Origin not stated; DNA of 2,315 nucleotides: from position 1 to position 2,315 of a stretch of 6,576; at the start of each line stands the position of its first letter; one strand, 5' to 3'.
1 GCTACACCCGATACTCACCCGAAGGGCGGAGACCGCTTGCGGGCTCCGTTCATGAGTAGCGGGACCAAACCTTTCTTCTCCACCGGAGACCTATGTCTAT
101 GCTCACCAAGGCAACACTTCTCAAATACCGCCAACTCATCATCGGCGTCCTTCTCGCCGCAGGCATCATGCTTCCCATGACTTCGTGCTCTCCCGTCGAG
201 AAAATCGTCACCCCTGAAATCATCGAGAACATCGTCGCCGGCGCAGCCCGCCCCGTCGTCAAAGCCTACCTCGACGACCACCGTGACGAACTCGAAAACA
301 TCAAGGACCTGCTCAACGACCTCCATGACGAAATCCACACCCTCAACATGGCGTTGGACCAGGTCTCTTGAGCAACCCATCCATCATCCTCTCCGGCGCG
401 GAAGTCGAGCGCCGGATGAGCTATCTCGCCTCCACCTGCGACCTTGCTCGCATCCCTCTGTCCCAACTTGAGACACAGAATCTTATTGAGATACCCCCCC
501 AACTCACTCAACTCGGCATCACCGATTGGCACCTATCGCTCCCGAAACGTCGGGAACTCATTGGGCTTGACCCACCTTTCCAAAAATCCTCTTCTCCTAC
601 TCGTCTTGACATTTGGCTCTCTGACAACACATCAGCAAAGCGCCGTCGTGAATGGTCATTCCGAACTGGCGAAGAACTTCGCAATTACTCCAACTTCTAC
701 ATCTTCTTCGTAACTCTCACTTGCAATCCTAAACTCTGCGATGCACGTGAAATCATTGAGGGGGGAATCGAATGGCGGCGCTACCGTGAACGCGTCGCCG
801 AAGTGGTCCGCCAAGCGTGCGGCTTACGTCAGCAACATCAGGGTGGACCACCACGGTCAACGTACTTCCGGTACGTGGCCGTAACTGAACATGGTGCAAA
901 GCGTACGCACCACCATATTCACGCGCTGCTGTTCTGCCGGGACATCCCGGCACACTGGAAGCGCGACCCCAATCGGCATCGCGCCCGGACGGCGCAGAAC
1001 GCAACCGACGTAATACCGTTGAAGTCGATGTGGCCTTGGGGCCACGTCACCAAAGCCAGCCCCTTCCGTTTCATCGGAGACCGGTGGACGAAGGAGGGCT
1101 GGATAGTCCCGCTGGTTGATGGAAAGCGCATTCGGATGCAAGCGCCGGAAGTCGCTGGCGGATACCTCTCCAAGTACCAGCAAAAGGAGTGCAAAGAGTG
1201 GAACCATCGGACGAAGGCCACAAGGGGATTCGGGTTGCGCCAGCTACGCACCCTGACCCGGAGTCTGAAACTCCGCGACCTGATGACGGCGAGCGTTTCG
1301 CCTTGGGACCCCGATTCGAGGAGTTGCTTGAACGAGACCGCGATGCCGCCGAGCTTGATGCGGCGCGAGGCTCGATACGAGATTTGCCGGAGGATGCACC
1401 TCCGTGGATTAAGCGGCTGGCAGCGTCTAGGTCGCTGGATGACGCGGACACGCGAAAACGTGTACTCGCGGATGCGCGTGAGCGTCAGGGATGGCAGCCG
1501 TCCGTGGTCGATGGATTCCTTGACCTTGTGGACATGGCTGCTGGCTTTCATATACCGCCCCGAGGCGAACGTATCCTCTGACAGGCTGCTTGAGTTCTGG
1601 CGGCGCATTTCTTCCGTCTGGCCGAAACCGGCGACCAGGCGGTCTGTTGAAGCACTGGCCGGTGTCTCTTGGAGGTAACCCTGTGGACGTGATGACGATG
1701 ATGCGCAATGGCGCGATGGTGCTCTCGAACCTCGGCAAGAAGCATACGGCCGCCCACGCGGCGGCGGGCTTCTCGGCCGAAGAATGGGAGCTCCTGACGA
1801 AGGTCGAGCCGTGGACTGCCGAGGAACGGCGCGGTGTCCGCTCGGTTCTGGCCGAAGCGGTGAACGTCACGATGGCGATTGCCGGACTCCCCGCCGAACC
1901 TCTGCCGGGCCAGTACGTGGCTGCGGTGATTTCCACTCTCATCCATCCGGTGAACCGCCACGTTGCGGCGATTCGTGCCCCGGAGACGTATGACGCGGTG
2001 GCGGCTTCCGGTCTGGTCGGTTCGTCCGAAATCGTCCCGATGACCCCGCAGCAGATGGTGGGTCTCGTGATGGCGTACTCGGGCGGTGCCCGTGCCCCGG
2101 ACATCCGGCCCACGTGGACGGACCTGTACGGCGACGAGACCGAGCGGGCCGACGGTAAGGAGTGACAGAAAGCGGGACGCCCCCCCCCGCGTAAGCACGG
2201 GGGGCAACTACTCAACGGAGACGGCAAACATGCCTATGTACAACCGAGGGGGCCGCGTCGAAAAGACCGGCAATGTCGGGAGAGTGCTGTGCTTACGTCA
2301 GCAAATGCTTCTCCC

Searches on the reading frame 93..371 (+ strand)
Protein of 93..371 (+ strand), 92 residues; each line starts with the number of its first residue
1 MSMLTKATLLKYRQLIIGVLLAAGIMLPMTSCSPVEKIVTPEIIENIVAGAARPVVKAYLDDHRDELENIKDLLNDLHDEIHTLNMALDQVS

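Call 4: search_protein_families(library=pfam, proteins=[window:93-371:+], max_evalue=1)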
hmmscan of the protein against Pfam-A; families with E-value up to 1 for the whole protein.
window:93-371:+ (92 aa): 2 families
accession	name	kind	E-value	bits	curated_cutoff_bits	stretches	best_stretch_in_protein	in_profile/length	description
PF08614.16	ATG16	-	0.004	17.8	33.7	1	56-91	135-170/200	Autophagy protein 16 (ATG16)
PF19491.4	DUF6026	-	0.011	16.1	26.6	1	59-90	14-45/51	Family of unknown function (DUF6026)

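Call 5: search_protein_families(library=phrogs, proteins=[window:93-371:+], max_evalue=1)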
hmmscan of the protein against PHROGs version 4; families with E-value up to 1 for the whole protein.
window:93-371:+ (92 aa): 5 families
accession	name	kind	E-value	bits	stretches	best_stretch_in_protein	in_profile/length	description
phrog_30245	-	unknown function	0.0011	20.5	1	61-92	58-89/100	-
phrog_20118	-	unknown function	0.048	15.1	1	16-78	16-73/102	-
phrog_7330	-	unknown function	0.16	13.3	1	45-88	29-72/82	-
phrog_9414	-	unknown function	0.22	12.6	1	36-91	15-70/71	-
phrog_1603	-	unknown function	0.24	12.6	1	65-90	18-43/54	-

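Call 111: search_protein_families(library=ncbifam, proteins=[window:93-371:+], max_evalue=0.1)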
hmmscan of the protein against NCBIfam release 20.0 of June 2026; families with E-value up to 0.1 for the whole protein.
window:93-371:+ (92 aa): 0 families

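Call 112: search_protein_families(library=padloc, proteins=[window:93-371:+], max_evalue=0.1)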
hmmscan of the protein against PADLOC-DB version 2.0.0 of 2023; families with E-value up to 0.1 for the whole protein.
window:93-371:+ (92 aa): 0 families

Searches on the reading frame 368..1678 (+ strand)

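Call 4: search_protein_families(library=pfam, proteins=[window:368-1678:+], max_evalue=1)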
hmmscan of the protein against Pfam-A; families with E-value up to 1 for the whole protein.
window:368-1678:+ (436 aa): 1 family
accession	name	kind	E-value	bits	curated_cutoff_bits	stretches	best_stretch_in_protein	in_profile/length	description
PF23343.2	REP_ORF2-G2P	-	5.3e-07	30.3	27.8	1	114-228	3-80/99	Replication-associated protein ORF2/G2P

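Call 5: search_protein_families(library=phrogs, proteins=[window:368-1678:+], max_evalue=1)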
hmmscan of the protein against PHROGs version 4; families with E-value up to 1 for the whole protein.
window:368-1678:+ (436 aa): 2 families
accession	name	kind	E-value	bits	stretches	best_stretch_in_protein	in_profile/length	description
phrog_713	-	DNA, RNA and nucleotide metabolism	2.3e-22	80.4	1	84-294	90-315/432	DNA replication initiation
phrog_942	-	DNA, RNA and nucleotide metabolism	0.099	12.9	1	91-228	100-218/501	replication initiation protein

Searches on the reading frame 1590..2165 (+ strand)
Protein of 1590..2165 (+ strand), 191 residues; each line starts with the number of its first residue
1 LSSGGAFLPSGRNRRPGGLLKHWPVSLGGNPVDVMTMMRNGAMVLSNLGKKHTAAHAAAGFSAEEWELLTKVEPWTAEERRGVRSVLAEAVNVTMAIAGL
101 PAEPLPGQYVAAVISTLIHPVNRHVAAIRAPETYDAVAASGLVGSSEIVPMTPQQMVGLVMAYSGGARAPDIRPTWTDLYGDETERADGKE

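Call 4: search_protein_families(library=pfam, proteins=[window:1590-2165:+], max_evalue=1)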
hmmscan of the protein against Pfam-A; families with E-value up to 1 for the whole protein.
window:1590-2165:+ (191 aa): 2 families
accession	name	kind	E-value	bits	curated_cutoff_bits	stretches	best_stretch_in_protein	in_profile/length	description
PF02925.21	gpD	-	1.8e-07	31.6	25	1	54-128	20-94/141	Bacteriophage scaffolding protein D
PF21274.3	Rng_hyd_C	-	0.019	15.7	27.5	1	14-78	2-59/107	Aromatic-ring hydroxylase, C-terminal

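Call 5: search_protein_families(library=phrogs, proteins=[window:1590-2165:+], max_evalue=1)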
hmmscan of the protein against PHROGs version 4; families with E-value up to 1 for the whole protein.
window:1590-2165:+ (191 aa): 1 family
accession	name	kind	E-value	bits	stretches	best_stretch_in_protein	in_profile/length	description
phrog_1386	-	head and packaging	6.2e-17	62.7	1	48-162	17-129/156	head morphogenesis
